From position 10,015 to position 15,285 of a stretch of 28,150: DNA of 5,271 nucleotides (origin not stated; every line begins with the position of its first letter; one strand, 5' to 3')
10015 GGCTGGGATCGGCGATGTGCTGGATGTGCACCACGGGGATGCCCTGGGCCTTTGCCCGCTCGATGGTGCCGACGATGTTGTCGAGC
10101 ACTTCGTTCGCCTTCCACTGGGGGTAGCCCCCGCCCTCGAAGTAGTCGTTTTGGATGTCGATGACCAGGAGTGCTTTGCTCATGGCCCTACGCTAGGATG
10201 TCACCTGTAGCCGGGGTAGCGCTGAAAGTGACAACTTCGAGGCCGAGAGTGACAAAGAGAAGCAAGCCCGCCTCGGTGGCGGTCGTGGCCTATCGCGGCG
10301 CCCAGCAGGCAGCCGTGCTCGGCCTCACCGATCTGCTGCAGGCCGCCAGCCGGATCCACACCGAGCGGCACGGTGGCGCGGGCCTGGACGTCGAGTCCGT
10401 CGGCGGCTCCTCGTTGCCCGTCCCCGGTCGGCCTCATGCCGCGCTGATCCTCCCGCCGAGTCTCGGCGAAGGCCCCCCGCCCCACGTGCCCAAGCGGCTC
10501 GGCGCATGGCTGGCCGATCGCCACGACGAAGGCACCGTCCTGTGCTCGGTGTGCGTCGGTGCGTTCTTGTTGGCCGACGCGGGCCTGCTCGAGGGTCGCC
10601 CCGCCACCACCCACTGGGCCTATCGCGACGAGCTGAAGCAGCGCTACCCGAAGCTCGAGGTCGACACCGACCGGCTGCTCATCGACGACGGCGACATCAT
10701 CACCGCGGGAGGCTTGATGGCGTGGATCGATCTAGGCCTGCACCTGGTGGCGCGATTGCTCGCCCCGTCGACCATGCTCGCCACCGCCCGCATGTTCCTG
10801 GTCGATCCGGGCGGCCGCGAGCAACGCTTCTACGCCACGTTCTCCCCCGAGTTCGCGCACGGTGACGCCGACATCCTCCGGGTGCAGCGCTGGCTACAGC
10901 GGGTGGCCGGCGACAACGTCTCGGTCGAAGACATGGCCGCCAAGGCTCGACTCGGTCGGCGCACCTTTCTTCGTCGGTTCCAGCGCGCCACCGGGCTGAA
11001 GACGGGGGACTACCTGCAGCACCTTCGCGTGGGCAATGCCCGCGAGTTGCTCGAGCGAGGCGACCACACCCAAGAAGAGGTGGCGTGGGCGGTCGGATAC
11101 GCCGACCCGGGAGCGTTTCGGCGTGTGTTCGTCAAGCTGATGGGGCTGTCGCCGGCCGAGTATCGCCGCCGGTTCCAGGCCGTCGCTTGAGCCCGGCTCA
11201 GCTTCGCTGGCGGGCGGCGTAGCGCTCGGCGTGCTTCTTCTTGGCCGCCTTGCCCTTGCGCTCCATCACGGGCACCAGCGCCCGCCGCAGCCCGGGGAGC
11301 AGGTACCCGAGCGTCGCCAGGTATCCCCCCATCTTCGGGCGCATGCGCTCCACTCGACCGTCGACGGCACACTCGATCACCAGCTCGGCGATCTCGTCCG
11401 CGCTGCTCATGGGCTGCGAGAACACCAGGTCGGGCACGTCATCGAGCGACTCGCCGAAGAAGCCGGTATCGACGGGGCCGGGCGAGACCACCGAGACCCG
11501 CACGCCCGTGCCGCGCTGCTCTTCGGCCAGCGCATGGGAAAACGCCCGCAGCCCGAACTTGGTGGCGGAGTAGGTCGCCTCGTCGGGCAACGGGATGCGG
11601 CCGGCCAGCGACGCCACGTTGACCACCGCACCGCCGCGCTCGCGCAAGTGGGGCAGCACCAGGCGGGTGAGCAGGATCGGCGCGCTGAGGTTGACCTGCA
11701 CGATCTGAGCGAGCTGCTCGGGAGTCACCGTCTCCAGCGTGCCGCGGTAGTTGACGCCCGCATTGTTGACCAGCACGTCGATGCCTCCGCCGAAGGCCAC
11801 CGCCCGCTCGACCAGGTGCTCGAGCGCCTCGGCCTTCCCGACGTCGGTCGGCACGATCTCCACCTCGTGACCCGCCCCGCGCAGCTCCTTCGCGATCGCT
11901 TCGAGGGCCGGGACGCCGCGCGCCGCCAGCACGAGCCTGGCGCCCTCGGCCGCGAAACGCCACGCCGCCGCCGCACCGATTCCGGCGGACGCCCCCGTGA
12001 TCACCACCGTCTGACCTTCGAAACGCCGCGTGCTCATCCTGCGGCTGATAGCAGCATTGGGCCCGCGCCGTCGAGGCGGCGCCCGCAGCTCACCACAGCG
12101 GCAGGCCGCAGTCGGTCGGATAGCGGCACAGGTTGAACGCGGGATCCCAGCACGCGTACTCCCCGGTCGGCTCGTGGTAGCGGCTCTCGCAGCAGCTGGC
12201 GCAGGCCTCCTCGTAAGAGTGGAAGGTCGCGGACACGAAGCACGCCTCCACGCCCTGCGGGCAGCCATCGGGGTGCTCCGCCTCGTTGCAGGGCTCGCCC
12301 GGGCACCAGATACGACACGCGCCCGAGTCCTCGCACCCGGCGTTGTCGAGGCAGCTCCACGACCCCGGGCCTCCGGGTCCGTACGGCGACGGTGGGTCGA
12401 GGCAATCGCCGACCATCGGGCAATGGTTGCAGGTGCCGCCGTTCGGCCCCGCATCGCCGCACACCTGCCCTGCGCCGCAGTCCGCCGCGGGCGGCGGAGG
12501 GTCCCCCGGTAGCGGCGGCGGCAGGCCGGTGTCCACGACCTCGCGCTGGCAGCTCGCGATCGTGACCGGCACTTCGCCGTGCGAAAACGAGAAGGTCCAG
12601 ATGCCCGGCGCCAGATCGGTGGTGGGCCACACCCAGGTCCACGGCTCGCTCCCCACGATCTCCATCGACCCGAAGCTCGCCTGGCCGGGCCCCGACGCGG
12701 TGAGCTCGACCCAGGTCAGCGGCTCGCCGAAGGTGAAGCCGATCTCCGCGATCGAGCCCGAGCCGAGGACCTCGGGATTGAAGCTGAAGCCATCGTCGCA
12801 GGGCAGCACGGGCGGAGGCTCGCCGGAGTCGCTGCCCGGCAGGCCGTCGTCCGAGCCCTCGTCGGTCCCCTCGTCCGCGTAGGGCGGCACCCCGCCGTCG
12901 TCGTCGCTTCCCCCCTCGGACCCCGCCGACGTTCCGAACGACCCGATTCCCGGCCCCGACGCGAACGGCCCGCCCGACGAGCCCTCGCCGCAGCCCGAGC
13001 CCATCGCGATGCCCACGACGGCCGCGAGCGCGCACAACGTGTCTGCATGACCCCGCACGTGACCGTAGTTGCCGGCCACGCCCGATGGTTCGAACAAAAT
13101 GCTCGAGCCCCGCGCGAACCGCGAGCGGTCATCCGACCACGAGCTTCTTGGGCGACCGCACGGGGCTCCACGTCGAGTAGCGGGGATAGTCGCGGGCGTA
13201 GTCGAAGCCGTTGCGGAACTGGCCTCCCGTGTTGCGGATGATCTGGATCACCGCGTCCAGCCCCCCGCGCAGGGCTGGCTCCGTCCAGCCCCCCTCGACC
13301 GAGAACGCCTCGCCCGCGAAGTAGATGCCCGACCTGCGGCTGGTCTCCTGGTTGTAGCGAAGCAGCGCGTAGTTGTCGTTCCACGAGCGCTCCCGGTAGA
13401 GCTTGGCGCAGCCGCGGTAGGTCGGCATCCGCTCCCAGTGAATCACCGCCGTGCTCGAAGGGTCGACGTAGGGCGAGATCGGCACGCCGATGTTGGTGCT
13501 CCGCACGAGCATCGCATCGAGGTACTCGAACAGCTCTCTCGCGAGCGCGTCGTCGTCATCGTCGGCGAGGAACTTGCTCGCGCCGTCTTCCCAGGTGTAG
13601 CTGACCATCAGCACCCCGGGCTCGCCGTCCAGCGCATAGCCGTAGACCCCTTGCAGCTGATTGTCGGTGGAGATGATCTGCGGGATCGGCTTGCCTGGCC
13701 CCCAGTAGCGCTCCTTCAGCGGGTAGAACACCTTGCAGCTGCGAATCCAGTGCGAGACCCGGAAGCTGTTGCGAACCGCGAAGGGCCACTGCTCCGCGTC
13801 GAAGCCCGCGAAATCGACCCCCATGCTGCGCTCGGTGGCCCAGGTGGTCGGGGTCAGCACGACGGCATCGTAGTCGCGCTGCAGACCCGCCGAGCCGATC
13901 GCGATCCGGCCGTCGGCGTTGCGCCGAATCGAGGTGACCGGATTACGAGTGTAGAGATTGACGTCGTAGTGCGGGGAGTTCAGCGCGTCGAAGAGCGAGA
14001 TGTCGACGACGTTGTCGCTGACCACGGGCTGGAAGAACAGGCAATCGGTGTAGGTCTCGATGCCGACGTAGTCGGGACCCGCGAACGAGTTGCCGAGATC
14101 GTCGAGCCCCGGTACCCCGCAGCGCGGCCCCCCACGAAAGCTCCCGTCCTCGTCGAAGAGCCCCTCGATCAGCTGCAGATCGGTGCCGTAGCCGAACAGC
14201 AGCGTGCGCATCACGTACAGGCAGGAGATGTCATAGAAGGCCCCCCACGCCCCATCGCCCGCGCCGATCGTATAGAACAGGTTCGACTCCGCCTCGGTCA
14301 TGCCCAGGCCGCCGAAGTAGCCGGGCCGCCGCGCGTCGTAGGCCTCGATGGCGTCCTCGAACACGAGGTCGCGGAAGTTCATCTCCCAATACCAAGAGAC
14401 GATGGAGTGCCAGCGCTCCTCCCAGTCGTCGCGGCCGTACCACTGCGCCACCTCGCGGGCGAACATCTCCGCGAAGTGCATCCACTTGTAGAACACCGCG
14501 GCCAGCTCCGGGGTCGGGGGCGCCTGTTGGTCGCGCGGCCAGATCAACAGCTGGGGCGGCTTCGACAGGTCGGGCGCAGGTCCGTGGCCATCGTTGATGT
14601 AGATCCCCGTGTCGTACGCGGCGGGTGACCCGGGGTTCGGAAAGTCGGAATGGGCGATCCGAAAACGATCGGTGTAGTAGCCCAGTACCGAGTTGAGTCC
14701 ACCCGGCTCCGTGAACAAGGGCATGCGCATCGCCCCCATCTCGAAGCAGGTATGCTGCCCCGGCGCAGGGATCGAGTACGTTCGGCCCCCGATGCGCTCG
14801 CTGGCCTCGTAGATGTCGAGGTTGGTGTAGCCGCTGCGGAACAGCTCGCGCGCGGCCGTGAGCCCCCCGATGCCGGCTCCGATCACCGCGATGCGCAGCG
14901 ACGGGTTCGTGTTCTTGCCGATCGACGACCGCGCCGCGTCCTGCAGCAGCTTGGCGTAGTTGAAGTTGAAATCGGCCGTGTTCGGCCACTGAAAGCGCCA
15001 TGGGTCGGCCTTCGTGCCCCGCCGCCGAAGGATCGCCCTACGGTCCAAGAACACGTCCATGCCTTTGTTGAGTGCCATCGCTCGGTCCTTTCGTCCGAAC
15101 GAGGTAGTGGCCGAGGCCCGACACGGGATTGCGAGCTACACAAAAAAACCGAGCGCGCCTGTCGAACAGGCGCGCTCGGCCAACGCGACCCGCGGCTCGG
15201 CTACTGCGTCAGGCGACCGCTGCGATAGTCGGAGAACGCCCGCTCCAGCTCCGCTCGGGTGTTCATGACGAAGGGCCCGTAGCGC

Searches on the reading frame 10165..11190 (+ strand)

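Call 7: search_protein_families(library=pfam, proteins=[window:10165-11190:+], max_evalue=0.01)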
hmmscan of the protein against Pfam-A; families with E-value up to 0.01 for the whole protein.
window:10165-11190:+ (341 aa): 3 families
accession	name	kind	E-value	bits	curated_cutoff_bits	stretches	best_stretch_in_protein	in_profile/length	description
PF12833.13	HTH_18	-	5.4e-22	78.3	33.6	1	257-336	1-80/80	Helix-turn-helix domain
PF01965.30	DJ-1_PfpI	-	4.8e-12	46.4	26.6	1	109-196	80-164/165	DJ-1/PfpI family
PF00165.29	HTH_AraC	-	4.1e-10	40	26.6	2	305-335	13-42/42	Bacterial regulatory helix-turn-helix proteins, AraC family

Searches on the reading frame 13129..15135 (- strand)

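Call 6: search_protein_families(library=pfam, proteins=[window:13129-15135:-], max_evalue=0.01)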
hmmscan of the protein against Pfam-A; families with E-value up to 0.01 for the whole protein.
window:13129-15135:- (668 aa): 4 families
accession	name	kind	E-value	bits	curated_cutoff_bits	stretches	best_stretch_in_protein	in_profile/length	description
PF01593.30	Amino_oxidase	-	3.1e-28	99.7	19.8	2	392-632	217-442/443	Flavin containing amine oxidoreductase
PF13450.12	NAD_binding_8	-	2.6e-09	37.7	21.9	1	84-129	1-43/68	NAD(P)-binding Rossmann-like domain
PF01266.30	DAO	-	6.2e-06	26.4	27.9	1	81-117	1-37/353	FAD dependent oxidoreductase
PF13454.12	NAD_binding_9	-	5.9e-05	23.5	21.8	0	83-143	1-63/155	FAD-NAD(P)-binding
